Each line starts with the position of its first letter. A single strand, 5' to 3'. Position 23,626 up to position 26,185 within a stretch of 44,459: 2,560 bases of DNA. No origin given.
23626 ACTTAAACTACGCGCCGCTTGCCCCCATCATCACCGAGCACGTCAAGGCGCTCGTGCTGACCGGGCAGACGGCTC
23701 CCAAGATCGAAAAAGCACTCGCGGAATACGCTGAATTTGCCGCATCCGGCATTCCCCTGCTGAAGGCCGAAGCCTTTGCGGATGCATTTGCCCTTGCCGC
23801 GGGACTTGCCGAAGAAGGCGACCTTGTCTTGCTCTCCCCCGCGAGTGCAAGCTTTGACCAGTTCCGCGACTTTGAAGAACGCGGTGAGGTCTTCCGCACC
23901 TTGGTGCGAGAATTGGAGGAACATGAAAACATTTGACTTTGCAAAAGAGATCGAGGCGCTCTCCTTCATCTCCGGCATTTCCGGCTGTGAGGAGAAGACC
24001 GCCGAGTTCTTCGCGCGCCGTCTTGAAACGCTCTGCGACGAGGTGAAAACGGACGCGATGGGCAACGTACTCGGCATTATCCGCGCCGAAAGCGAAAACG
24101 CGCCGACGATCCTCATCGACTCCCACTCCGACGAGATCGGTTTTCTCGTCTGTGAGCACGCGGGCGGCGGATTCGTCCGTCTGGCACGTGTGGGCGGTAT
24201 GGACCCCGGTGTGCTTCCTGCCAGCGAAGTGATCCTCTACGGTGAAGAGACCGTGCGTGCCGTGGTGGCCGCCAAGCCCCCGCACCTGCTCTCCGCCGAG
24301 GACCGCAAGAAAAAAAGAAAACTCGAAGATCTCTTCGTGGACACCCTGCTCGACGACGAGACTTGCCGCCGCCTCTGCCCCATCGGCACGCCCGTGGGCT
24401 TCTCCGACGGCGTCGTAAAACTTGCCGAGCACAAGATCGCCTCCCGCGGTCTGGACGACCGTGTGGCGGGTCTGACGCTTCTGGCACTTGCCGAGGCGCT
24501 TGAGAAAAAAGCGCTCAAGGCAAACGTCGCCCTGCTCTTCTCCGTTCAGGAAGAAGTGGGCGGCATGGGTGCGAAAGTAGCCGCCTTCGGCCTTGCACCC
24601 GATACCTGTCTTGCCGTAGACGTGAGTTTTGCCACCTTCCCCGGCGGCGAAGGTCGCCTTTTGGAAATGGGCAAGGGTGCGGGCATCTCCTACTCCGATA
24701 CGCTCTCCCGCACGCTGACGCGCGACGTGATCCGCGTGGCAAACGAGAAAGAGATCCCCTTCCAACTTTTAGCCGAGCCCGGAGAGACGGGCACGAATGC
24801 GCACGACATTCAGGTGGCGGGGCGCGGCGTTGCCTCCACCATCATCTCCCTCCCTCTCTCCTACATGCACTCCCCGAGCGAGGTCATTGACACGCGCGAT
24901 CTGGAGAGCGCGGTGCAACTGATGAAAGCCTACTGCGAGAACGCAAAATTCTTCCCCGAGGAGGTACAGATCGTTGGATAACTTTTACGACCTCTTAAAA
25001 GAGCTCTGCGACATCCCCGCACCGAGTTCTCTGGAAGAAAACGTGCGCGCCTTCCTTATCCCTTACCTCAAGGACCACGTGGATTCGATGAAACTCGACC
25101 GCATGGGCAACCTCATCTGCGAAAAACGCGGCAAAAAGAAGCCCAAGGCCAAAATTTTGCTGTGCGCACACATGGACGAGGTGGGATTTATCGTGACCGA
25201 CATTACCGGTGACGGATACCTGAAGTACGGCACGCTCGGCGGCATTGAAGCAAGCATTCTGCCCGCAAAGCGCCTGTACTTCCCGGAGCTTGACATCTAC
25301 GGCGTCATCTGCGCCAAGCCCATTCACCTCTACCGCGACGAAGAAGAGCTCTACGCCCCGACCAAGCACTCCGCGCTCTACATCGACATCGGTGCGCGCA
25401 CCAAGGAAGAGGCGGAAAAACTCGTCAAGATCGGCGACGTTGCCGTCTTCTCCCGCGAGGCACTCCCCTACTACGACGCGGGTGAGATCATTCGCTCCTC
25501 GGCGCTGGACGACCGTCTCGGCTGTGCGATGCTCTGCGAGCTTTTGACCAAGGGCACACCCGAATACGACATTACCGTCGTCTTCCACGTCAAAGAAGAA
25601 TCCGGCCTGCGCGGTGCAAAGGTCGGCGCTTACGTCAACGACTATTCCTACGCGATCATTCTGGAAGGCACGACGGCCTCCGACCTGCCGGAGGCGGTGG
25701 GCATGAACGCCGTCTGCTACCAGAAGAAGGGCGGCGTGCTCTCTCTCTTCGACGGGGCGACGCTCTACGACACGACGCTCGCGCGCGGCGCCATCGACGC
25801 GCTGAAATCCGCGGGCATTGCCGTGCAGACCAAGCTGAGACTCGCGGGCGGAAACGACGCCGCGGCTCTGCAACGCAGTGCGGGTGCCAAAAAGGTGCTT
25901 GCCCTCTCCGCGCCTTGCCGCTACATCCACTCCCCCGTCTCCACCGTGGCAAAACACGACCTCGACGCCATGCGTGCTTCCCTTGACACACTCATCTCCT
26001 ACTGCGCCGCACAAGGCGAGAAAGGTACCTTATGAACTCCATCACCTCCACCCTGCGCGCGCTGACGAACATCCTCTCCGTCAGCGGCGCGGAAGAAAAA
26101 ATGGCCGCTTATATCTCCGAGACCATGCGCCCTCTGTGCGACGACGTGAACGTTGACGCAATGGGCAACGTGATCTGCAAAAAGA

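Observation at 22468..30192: murD heads a translationally coupled six-gene operon with three M42 aminopeptidases, an ATP-grasp ligase and an AsnB-type amidotransferase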

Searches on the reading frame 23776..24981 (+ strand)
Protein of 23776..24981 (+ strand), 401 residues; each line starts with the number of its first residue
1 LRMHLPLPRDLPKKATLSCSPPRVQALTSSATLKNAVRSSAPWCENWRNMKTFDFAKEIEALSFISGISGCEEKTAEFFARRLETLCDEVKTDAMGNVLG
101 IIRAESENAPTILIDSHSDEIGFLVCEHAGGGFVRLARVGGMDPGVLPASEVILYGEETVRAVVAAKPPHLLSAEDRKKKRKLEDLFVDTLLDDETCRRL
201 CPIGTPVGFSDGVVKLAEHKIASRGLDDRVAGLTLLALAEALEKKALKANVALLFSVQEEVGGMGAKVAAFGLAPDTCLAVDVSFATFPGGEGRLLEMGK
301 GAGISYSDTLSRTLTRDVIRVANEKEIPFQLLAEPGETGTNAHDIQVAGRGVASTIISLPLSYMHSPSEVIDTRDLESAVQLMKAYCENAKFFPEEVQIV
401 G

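Call 3: search_protein_families(library=pfam, proteins=[window:23776-24981:+])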
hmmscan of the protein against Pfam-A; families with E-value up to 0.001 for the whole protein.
window:23776-24981:+ (401 aa): 2 families
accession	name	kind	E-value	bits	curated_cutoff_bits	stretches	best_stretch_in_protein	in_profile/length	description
PF05343.19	Peptidase_M42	-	3.9e-66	223.5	23.2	1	96-382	1-292/292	M42 glutamyl aminopeptidase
PF01546.33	Peptidase_M20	-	1e-06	29.2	24.6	1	219-388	26-205/206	Peptidase family M20/M25/M40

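Call 4: search_protein_families(library=ncbifam, proteins=[window:23776-24981:+])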
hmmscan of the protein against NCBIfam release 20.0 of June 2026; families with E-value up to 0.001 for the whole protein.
window:23776-24981:+ (401 aa): 11 families
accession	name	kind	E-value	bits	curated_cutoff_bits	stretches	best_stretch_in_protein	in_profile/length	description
NF040822.1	lys_aminopep_Arch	equivalog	1.1e-55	189.1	700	1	67-391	15-339/345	lysyl aminopeptidase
TIGR03107.1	glu_aminopep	equivalog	6.8e-40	137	469.7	1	58-387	3-338/350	glutamyl aminopeptidase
NF007421.0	PRK09961.1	equivalog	1.3e-37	129.5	412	1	60-389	7-332/345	aminopeptidase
NF007367.0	PRK09864.1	equivalog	4.7e-21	74.9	569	1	62-386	9-337/356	aminopeptidase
TIGR03106.1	trio_M42_hydro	equivalog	4.1e-10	39.1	397.75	1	59-388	9-340/343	osmoprotectant NAGGN system M42 family peptidase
NF006771.0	PRK09290.1-5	subfamily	1.2e-06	27.3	399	1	71-120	35-84/413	allantoate amidohydrolase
NF009555.0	PRK13004.1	equivalog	1.5e-06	27.4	321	1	61-122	23-82/399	YgeY family selenium metabolism-linked hydrolase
NF006775.0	PRK09290.2-5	equivalog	8.6e-05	21.4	479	0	77-121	46-90/419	allantoate amidohydrolase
NF003367.0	PRK04443.1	equivalog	0.00012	21.5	363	0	59-120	13-71/349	[LysW]-lysine hydrolase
NF006772.0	PRK09290.2-1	subfamily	0.00014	20.8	424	1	72-119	44-91/430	allantoate amidohydrolase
NF058540.1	Ncarbamyl_ErtE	equivalog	0.00036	19.2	520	1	74-121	41-88/418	N-carbamyl-l-glutamate amidohydrolase ErtE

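Call 77: find_related_loci(query=A4, collection=genome_contigs, flank=6000)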
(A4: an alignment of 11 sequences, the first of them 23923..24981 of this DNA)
Query A4 (352 aa) in genome_contigs; peptide patterns used: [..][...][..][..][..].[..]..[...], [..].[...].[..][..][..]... (x = any residue, [..] = any of these).
600 stretches matched a pattern (row limit reached: there are more); 594 encode a relative of the query (tblastn E <= 1e-3); the best 80 are kept; 80 distinct loci.
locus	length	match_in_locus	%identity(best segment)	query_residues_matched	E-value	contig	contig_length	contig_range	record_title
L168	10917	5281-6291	37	1-337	2e-75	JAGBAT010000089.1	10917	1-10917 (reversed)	MAG: Oscillospiraceae bacterium isolate RGIG8948 Water_deer_Rectum-1__c284446, whole genome shotgun sequence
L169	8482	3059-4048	38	8-340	5e-70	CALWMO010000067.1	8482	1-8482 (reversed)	MAG: uncultured Butyricicoccus sp. isolate BRZ_PT__bin81 genome assembly, contig: BRZ_PT__NODE_11092_length_8482_cov_4.1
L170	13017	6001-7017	38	2-340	2e-69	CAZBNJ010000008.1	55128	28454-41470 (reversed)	MAG TPA_asm: uncultured Oscillospiraceae bacterium isolate SRP199465_co2_874 genome assembly, contig: NODE_1127_length_5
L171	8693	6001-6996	38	4-337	1e-68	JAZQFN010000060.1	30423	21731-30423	MAG: Clostridia bacterium isolate T1900044632_TS20190098.MAGScoT_cleanbin_000062 SGB_1073_k141_906718, whole genome shot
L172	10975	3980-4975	39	10-340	9e-69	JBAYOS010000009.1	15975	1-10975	MAG: Monoglobales bacterium isolate SO_2016_LW2_12 scaffold07133_LW138R_2016, whole genome shotgun sequence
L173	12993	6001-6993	34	10-340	5e-66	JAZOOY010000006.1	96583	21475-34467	MAG: Clostridia bacterium isolate T1900045575_YK20190269.MAGScoT_cleanbin_000017 SGB_8008_k141_1382753, whole genome sho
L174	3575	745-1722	37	13-337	8e-66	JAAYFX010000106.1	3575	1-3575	MAG: Clostridiales bacterium isolate AS09scLD_130 127776_AS09, whole genome shotgun sequence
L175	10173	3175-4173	36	4-337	4e-65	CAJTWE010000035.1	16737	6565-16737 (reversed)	MAG TPA_asm: uncultured Ruminococcus sp. isolate MGBC120363 genome assembly, contig: MGBC120363.35, whole genome shotgun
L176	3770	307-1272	34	17-337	1e-65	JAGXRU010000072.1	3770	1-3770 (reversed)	MAG: Alkaliphilus sp. isolate CROMO_A_126 c_000000284039, whole genome shotgun sequence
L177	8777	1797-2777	35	13-337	8e-65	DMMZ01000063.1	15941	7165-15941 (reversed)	MAG TPA_asm: Clostridiales bacterium isolate UBA12491 contig_35211, whole genome shotgun sequence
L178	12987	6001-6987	35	10-334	2e-64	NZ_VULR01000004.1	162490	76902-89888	Anaerosalibacter bizertensis strain Med78-601-WT-4W-RMD-3 seq4, whole genome shotgun sequence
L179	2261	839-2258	36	10-339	4e-65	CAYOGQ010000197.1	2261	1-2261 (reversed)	MAG TPA_asm: uncultured Ruminococcus sp. isolate SRP263991_co1_27 genome assembly, contig: NODE_83863_length_2261_cov_4.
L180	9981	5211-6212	36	4-337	6e-64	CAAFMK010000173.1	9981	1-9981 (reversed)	MAG TPA_asm: uncultured Oscillospiraceae bacterium, isolate HGM13109, WGS project CAAFMK010000000 data, contig: SRS15968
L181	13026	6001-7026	35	10-340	2e-63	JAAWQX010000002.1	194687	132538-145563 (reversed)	MAG: Oscillospiraceae bacterium isolate ABMPRH_187_1 SL341403_scaffold_62, whole genome shotgun sequence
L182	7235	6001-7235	34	1-340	1e-63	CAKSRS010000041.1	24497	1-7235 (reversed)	MAG: uncultured Clostridia bacterium isolate REFINED_METABAT215_TOP10_CONTIGS_1500_ASSEMBLY_K77_MERGED__Hadza_MoBio_hadz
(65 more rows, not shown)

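Call 81: search_solved_structures(query=window:23923-24981:+, max_evalue=1e-15)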
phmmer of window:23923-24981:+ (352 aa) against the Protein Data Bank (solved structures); distinct sequences matched with E-value up to 1e-15: 20.
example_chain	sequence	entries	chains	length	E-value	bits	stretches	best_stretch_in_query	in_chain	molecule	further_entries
4x8i_A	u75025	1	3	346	1.5e-49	172.2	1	17-342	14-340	Lysyl aminopeptidase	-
9qr6_A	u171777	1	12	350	1.6e-49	172.1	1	10-335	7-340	Putative aminopeptidase MJ0555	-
1y0r_A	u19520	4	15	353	3.1e-48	167.9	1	18-340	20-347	Frv operon protein FrvX | Tetrahedral aminopeptidase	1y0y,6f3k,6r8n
1vho_A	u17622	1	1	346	3.1e-48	167.8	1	8-335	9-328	endoglucanase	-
1xfo_A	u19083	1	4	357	3.2e-48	167.8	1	18-340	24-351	Frv operon protein FrvX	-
2pe3_A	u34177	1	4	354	7.3e-48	166.6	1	17-342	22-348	354aa long hypothetical operon protein Frv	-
2wzn_A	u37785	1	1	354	7.3e-48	166.6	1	17-342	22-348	354AA LONG HYPOTHETICAL OPERON PROTEIN FRV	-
4wwv_A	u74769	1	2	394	3.1e-45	158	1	9-349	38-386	Aminopeptidase from family M42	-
1vhe_A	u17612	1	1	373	3.4e-36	128.3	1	12-335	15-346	aminopeptidase/glucanase homolog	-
2fvg_A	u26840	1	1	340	1.7e-35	126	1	11-343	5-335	endoglucanase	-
5ds0_A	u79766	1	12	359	1.2e-34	123.2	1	14-334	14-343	Peptidase M42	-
3isx_A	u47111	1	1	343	1.8e-34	122.6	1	10-337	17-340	Endoglucanase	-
4p6y_A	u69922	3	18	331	2.2e-34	122.3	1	11-337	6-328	Aminopeptidase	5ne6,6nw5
5l6z_A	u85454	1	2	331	3e-33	118.6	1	11-337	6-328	leucylaminopeptidase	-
5ne7_A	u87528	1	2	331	6.2e-33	117.6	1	11-337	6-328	AMINOPEPTIDASE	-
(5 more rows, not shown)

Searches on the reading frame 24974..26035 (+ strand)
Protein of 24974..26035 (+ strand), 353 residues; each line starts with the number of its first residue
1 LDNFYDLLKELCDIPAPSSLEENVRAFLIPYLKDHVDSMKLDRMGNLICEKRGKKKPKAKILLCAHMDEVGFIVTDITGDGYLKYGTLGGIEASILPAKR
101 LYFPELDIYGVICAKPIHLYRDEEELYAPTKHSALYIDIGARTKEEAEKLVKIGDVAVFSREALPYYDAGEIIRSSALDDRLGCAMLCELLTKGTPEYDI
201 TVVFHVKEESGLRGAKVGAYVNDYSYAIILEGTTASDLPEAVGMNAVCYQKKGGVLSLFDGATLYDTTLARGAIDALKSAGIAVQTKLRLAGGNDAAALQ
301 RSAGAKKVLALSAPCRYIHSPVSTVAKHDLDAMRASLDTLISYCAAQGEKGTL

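Call 3: search_protein_families(library=pfam, proteins=[window:24974-26035:+])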
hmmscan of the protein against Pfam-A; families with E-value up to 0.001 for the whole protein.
window:24974-26035:+ (353 aa): 2 families
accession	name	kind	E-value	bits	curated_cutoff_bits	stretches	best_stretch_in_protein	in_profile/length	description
PF05343.19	Peptidase_M42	-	2.1e-65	221.1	23.2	1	45-333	1-289/292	M42 glutamyl aminopeptidase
PF04389.22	Peptidase_M28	-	4.2e-05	23.8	21.3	0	176-219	29-77/193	Peptidase family M28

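Call 4: search_protein_families(library=ncbifam, proteins=[window:24974-26035:+])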
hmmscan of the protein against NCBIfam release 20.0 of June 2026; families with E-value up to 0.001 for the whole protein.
window:24974-26035:+ (353 aa): 11 families
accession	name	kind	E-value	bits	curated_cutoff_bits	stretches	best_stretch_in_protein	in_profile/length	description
NF007367.0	PRK09864.1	equivalog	1.2e-42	146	569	1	6-340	4-337/356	aminopeptidase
NF040822.1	lys_aminopep_Arch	equivalog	4e-39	134.6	700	1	5-332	4-326/345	lysyl aminopeptidase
NF007421.0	PRK09961.1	equivalog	1e-36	126.5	412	1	6-342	4-331/345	aminopeptidase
TIGR03107.1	glu_aminopep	equivalog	1.6e-34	119.4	469.7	1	6-341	2-338/350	glutamyl aminopeptidase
TIGR03106.1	trio_M42_hydro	equivalog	3.5e-10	39.3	397.75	1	4-286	5-285/343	osmoprotectant NAGGN system M42 family peptidase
TIGR01893.1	aa-his-dipept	subfamily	1.3e-06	27.4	343.75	1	4-70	6-74/478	beta-Ala-His dipeptidase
TIGR01902.1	dapE-lys-deAc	subfamily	3.3e-06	26.6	163.1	1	7-79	2-72/340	N-acetyl-ornithine/N-acetyl-lysine deacetylase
NF003367.0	PRK04443.1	equivalog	3e-05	23.5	363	1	5-70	10-72/349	[LysW]-lysine hydrolase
TIGR01883.1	PepT-like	hypoth_equivalog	0.00014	21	274.25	0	21-70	27-74/361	peptidase T-like protein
NF009555.0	PRK13004.1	equivalog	0.00015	20.8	321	1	3-72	16-83/399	YgeY family selenium metabolism-linked hydrolase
NF006404.0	PRK08652.1-2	equivalog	0.0005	19.1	348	0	6-87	5-82/332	acetylornithine deacetylase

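Call 82: search_solved_structures(query=window:24974-26035:+, max_evalue=1e-15)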
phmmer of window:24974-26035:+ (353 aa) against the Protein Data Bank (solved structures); distinct sequences matched with E-value up to 1e-15: 20.
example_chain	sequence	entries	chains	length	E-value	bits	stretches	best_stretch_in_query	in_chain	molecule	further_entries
2fvg_A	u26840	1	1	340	3.5e-53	184.2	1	8-340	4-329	endoglucanase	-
1y0r_A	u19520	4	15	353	1.2e-47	166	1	5-333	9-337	Frv operon protein FrvX | Tetrahedral aminopeptidase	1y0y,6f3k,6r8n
1xfo_A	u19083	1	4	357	1.3e-47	165.9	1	5-333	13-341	Frv operon protein FrvX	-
3isx_A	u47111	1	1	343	2.8e-46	161.5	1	5-345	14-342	Endoglucanase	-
4p6y_A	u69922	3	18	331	3.9e-46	161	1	6-345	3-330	Aminopeptidase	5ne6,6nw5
5l6z_A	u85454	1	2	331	5.1e-45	157.4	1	6-345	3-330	leucylaminopeptidase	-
5ne7_A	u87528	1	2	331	9.7e-45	156.4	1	6-345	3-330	AMINOPEPTIDASE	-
5ne8_A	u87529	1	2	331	9.8e-45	156.4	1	6-345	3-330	AMINOPEPTIDASE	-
4wwv_A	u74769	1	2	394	1.7e-43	152.3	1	4-330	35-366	Aminopeptidase from family M42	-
9qr6_A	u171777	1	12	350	2.4e-43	151.9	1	6-332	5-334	Putative aminopeptidase MJ0555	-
5ne9_A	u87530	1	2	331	2.5e-43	151.8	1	6-345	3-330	AMINOPEPTIDASE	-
5ds0_A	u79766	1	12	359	3.1e-42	148.2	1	2-335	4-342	Peptidase M42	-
2cf4_A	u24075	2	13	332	1.3e-40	142.8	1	5-337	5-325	PROTEIN PH0519 | COBALT-ACTIVATED PEPTIDASE TET1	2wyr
1vhe_A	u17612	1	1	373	4.5e-38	134.5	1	2-331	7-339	aminopeptidase/glucanase homolog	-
4x8i_A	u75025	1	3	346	2.4e-34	122.2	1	5-332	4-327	Lysyl aminopeptidase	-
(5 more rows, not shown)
